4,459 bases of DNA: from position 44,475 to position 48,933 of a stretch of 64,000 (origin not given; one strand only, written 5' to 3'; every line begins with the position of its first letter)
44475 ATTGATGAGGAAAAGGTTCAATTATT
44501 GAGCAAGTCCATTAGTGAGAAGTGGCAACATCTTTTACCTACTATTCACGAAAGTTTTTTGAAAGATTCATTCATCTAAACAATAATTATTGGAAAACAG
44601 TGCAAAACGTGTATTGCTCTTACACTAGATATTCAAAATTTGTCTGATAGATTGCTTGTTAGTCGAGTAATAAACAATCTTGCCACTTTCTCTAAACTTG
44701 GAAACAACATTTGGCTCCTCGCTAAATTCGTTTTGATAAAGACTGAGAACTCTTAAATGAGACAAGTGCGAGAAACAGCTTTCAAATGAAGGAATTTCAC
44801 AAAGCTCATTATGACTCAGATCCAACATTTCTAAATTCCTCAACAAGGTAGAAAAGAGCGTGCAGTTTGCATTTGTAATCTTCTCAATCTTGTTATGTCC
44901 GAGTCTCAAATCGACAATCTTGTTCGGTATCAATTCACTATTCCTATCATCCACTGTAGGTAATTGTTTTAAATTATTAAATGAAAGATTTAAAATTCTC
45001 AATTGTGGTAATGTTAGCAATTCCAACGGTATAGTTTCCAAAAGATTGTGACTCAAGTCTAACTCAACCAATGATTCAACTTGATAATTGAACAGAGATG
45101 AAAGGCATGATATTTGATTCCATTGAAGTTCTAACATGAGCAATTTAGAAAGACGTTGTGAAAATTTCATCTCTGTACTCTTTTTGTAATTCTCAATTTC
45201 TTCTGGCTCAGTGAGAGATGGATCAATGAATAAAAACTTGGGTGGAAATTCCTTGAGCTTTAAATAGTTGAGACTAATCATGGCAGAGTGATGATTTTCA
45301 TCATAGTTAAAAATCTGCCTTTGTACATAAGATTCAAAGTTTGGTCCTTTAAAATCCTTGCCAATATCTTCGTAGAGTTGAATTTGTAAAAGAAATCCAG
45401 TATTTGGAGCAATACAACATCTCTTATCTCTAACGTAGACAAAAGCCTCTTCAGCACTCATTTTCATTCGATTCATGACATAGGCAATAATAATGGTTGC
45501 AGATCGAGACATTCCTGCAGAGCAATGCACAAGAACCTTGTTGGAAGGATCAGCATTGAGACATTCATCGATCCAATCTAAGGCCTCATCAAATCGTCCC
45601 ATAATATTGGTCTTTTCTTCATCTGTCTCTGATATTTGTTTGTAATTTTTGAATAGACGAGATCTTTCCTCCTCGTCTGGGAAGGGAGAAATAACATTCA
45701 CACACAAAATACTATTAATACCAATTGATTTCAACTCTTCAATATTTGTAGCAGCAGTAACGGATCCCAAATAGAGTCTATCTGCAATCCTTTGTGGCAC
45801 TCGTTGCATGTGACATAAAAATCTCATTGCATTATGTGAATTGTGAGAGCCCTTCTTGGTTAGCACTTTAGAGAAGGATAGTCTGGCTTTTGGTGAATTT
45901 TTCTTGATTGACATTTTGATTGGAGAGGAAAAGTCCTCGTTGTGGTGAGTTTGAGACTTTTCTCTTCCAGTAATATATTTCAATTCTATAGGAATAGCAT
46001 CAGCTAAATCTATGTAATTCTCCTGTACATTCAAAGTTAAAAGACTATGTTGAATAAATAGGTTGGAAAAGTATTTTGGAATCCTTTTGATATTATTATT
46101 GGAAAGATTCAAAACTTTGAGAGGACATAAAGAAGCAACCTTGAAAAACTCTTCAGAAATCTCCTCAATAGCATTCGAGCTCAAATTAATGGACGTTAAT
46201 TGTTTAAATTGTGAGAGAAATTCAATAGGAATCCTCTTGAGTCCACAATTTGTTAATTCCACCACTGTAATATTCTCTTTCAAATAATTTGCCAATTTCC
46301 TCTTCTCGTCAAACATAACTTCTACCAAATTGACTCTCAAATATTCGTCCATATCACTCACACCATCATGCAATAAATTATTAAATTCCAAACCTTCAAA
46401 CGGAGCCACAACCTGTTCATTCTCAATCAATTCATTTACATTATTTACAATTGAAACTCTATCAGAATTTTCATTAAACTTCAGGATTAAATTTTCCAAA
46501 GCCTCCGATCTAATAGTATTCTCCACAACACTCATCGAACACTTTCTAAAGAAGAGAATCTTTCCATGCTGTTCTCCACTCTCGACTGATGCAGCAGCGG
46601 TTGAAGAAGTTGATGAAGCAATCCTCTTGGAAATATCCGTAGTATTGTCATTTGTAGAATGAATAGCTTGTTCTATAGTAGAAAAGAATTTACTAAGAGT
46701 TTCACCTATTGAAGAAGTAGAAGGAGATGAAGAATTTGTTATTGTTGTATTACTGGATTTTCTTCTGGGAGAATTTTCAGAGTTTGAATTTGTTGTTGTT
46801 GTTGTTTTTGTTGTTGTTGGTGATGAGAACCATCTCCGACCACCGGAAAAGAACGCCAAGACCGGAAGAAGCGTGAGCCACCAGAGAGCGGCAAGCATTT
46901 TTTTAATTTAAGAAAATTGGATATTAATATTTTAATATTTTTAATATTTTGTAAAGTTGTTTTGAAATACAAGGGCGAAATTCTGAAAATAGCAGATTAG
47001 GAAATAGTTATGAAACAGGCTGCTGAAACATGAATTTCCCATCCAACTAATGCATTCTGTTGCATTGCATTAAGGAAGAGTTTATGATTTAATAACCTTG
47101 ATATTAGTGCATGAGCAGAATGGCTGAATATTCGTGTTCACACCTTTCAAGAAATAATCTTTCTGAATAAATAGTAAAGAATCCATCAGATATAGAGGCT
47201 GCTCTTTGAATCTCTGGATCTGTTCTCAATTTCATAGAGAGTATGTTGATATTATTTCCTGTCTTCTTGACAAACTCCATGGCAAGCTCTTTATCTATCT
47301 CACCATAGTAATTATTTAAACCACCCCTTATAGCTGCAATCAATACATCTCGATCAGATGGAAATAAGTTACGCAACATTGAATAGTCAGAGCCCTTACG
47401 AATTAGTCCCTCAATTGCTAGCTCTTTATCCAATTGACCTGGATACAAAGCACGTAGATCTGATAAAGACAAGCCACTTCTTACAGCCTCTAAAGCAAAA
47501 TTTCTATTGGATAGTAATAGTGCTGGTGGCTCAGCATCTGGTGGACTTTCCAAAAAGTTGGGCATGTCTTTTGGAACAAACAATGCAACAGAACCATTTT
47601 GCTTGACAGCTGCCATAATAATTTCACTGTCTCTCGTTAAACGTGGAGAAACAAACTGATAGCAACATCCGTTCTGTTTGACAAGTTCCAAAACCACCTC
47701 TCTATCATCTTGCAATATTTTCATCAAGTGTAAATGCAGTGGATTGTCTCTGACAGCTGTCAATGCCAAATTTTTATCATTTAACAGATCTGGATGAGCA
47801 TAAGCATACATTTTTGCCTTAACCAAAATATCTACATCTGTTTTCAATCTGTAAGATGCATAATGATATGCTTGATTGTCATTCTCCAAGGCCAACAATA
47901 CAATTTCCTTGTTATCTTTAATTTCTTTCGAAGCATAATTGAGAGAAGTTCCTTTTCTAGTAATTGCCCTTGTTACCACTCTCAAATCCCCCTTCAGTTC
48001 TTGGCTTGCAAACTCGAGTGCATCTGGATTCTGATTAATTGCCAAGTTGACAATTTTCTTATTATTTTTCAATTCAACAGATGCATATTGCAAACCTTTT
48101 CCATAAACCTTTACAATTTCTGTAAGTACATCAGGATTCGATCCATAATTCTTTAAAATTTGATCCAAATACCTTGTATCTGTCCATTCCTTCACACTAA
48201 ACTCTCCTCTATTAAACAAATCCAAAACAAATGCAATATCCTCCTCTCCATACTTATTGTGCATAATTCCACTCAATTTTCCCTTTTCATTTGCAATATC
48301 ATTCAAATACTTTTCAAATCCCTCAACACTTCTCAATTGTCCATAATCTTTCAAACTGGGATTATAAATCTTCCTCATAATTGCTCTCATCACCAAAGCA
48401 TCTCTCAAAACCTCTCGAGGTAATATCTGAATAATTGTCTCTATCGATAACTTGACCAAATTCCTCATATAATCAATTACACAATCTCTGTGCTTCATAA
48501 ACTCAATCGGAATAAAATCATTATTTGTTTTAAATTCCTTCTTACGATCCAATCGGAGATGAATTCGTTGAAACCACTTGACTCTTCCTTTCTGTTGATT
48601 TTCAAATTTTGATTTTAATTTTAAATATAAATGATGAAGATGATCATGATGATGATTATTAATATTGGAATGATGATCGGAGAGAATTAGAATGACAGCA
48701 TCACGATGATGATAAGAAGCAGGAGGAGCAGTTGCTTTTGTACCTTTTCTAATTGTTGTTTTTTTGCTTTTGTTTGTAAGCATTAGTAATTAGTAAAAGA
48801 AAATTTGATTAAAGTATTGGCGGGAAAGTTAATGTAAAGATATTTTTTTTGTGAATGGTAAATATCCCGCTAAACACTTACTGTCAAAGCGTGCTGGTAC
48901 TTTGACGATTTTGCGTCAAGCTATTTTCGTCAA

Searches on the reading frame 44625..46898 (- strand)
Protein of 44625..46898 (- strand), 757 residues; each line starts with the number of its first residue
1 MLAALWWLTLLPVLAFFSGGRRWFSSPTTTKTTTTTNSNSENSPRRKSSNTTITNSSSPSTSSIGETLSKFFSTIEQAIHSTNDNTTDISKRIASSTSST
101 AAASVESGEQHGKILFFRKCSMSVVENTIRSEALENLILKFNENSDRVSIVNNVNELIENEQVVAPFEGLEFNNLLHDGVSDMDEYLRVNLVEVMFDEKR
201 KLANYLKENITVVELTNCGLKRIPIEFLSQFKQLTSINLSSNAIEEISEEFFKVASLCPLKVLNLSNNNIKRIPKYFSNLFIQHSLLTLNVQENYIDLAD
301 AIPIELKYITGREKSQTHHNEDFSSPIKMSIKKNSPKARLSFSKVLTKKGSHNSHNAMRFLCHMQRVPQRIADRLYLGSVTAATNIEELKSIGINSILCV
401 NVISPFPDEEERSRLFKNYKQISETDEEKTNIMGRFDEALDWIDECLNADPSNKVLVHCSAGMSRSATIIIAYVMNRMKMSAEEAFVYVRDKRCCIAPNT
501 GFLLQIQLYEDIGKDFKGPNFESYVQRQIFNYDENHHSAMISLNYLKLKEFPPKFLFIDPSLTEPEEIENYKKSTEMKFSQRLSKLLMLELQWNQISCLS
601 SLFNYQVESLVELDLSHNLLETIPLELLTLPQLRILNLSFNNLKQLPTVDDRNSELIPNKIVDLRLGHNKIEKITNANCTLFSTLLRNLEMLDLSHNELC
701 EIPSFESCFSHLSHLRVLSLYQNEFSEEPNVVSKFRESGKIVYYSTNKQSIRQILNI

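Call 44: search_protein_families(library=pfam, proteins=[window:44625-46898:-], max_evalue=0.001)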
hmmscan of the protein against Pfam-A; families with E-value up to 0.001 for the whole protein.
window:44625-46898:- (757 aa): 8 families
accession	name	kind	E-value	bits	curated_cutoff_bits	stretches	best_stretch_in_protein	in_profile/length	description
PF00782.25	DSPc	-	1e-28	100.3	33.5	1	375-511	1-132/133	Dual specificity phosphatase, catalytic domain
PF13855.12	LRR_8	-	3.3e-19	68.8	27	3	209-256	2-50/61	Leucine rich repeat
PF12799.13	LRR_4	-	7.1e-16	58.3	27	1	609-647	2-40/44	Leucine Rich repeats (2 copies)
PF00560.39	LRR_1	-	9.5e-09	34.2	20.6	0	260-280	2-23/23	Leucine Rich Repeat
PF22784.1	PTP-SAK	-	4.6e-05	23.9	27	1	383-476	21-111/153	Swiss Army Knife protein, DSP-PTPase phosphatase domain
PF22785.1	Tc-R-P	-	0.00042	21.3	27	0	434-475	63-102/106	Polymorphic toxin system, DSP-PTPase phosphatase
PF00102.32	Y_phosphatase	-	0.00042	20.5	20.9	1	437-479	152-197/234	Protein-tyrosine phosphatase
PF23211.1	LRR_LRWD1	-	0.00068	19.8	28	0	606-649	40-82/190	Leucine-rich repeat and WD repeat-containing protein 1, LRR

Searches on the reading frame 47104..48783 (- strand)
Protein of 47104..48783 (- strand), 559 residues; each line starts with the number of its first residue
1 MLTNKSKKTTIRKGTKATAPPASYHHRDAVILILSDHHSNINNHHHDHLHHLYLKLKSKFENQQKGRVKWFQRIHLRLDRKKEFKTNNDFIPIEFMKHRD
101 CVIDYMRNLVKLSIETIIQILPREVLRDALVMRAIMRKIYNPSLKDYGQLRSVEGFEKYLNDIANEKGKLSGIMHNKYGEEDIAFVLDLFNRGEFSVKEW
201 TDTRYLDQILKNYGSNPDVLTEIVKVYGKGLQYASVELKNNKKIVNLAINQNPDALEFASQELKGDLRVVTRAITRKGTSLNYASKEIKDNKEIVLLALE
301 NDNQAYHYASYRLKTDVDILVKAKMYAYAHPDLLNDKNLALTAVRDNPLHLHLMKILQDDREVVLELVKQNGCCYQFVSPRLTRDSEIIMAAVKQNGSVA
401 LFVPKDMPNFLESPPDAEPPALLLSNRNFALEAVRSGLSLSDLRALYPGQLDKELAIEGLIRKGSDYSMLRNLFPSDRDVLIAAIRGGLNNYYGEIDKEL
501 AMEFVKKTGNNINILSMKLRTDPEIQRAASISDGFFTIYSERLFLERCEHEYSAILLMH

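Call 44: search_protein_families(library=pfam, proteins=[window:47104-48783:-], max_evalue=0.001)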
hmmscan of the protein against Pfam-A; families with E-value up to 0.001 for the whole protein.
window:47104-48783:- (559 aa): 1 family
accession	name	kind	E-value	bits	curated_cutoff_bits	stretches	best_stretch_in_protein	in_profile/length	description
PF13475.11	DUF4116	-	8.6e-58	192.1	24.9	4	360-406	1-47/49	Domain of unknown function (DUF4116)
